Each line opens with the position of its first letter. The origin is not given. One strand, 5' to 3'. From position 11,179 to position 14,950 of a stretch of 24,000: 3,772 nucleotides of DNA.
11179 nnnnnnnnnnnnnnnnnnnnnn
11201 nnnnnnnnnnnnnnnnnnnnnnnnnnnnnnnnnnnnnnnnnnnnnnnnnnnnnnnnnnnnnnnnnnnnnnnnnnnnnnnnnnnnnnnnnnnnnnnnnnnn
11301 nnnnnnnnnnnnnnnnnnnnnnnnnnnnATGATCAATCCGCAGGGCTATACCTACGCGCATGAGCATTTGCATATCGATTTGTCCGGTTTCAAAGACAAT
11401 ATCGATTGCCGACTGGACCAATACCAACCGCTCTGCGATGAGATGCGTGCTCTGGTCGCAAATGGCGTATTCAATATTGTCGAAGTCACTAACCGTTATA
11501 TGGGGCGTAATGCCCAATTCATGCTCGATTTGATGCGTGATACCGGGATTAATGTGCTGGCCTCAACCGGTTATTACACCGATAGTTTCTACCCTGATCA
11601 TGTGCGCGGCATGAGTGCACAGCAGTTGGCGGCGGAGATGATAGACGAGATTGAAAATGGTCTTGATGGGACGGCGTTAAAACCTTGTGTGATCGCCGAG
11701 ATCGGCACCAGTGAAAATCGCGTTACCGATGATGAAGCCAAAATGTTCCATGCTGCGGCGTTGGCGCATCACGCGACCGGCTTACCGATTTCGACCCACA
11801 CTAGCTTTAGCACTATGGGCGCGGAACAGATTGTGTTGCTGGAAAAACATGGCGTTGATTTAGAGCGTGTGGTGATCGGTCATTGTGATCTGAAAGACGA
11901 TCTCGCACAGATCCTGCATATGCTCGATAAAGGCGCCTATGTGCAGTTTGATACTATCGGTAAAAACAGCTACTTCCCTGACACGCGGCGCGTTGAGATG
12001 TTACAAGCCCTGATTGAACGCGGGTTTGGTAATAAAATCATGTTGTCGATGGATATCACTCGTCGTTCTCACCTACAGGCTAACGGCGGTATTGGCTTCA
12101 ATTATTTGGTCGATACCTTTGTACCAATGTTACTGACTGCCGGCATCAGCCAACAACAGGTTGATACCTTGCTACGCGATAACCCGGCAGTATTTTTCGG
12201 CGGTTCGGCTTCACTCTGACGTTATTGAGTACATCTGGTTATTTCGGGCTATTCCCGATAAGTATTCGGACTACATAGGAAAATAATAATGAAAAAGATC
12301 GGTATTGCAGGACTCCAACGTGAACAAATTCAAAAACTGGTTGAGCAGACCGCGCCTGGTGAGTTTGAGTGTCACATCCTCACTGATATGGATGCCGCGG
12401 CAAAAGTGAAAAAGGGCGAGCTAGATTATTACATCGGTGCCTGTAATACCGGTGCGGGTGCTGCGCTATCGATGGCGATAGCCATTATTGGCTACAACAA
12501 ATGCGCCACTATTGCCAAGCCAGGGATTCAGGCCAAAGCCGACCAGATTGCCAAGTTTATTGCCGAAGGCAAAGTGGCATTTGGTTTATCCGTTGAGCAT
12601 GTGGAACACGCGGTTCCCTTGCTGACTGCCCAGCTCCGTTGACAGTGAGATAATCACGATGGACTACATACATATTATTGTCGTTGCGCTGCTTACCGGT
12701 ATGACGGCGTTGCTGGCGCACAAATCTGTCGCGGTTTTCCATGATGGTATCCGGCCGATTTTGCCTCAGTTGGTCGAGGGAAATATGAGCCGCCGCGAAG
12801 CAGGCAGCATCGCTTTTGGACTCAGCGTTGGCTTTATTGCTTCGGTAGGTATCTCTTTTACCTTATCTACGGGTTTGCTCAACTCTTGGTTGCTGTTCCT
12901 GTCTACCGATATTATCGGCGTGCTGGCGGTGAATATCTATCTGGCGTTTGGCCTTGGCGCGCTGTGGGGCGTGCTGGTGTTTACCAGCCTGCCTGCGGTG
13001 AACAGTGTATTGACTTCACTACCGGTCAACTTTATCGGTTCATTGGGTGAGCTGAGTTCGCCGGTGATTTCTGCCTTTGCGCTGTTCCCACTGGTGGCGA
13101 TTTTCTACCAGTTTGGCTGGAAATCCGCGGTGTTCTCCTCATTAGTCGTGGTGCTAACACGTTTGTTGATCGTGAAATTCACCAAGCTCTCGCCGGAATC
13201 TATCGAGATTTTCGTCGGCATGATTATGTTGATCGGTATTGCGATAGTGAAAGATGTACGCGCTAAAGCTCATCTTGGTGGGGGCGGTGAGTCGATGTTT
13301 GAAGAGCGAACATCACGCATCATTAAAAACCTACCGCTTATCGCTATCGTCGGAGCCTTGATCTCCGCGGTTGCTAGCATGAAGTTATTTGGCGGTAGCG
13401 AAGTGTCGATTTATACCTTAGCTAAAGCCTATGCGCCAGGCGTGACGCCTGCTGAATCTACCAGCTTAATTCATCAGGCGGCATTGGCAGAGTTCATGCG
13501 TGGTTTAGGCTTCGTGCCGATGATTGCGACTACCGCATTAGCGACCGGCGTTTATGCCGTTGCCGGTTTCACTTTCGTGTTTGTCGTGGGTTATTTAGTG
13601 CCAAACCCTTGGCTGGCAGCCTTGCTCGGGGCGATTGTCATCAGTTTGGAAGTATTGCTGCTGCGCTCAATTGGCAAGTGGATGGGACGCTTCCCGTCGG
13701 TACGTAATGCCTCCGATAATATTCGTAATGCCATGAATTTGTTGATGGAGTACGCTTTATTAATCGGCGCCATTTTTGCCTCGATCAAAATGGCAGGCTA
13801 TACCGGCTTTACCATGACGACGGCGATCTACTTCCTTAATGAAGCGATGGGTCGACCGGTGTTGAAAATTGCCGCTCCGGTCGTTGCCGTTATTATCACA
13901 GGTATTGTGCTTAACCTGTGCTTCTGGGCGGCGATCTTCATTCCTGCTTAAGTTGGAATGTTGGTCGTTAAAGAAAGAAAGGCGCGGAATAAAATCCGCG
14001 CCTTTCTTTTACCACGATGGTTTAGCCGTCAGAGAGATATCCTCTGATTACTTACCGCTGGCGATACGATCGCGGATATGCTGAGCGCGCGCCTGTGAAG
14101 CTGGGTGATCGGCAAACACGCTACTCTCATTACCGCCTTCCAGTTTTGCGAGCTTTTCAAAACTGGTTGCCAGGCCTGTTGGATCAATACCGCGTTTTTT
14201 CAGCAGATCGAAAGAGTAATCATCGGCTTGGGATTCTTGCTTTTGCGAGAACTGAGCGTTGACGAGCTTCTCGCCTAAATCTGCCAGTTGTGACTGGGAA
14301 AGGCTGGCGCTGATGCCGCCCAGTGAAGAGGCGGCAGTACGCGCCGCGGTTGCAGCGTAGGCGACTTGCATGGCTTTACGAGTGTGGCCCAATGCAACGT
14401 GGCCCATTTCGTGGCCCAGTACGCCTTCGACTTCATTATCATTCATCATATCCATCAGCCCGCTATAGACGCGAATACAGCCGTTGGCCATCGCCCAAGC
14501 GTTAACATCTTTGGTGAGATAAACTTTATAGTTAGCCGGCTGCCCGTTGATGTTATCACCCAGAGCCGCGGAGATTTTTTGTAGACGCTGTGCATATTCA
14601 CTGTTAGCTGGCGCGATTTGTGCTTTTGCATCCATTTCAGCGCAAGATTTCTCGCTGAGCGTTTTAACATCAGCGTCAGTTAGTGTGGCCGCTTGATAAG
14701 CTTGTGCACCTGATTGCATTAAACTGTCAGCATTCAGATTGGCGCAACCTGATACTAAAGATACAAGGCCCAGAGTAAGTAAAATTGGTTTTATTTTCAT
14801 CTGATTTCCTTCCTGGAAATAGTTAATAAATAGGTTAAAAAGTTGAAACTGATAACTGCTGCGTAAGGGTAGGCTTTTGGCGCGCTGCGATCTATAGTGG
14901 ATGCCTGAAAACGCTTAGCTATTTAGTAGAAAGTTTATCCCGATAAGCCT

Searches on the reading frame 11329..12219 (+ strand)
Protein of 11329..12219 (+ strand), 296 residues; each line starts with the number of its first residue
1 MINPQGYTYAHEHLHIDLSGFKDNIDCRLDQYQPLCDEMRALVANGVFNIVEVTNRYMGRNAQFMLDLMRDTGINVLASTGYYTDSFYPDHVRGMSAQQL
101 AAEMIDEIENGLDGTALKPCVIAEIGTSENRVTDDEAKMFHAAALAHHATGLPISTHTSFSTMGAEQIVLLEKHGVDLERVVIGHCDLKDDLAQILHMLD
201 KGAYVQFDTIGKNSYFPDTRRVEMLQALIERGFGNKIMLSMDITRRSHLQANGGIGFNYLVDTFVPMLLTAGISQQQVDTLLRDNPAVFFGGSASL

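Call 18: search_protein_families(library=ncbifam, proteins=[window:11329-12219:+], max_evalue=1e-10)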
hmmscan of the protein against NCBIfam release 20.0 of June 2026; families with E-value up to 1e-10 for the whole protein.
window:11329-12219:+ (296 aa): 3 families
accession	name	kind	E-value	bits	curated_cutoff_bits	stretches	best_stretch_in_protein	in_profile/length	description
NF007373.0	PRK09875.1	equivalog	7e-158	524.7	486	1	2-290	3-291/292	phosphotriesterase-related protein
NF045706.1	PhFuoseLconase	equivalog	9.6e-25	87.4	630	1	23-288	36-322/332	phospho-furanose lactonase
NF041153.1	organophos_OPH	equivalog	2e-22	79.8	500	1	5-212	49-257/365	organophosphate hydrolase OPH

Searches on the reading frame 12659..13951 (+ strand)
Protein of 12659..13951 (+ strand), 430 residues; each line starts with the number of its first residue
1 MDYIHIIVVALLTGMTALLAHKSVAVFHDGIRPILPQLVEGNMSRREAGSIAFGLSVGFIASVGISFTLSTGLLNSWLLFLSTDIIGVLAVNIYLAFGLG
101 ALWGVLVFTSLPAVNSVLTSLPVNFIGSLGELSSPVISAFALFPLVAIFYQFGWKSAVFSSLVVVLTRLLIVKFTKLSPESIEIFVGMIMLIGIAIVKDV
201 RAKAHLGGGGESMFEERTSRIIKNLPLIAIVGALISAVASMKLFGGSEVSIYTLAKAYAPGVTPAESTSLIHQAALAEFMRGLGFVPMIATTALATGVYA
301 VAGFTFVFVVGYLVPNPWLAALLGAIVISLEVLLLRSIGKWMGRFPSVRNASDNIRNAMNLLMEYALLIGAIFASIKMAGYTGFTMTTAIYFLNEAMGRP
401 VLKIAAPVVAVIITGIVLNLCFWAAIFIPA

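Call 18: search_protein_families(library=ncbifam, proteins=[window:12659-13951:+], max_evalue=1e-10)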
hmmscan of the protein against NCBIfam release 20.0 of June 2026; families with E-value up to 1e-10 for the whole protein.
window:12659-13951:+ (430 aa): 0 families

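Call 91: search_protein_families(library=pfam, proteins=[window:12659-13951:+], max_evalue=0.001)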
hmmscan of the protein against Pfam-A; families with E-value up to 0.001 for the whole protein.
window:12659-13951:+ (430 aa): 1 family
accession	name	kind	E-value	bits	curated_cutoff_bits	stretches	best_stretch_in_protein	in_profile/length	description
PF10797.14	YhfT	-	5.2e-163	543.5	26.1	1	6-427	2-430/430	Protein of unknown function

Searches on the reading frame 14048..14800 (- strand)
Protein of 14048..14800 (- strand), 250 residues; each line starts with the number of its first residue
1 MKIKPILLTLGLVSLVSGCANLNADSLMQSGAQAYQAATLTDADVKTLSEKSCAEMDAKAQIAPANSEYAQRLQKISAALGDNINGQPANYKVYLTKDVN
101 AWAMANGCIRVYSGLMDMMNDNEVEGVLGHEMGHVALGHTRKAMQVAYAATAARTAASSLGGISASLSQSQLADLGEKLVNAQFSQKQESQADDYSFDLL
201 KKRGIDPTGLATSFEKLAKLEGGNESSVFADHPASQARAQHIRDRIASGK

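Call 18: search_protein_families(library=ncbifam, proteins=[window:14048-14800:-], max_evalue=1e-10)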
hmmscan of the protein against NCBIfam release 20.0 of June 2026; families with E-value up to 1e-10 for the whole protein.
window:14048-14800:- (250 aa): 2 families
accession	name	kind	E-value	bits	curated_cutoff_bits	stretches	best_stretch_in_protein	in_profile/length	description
NF052399.1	M48_lipo_LoiP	exception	2.5e-134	446.4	365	1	9-248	6-246/247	metalloprotease LoiP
NF052400.1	M48_BAM_BepA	equivalog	7e-13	48.2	570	1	96-245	98-256/483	beta-barrel assembly-enhancing protease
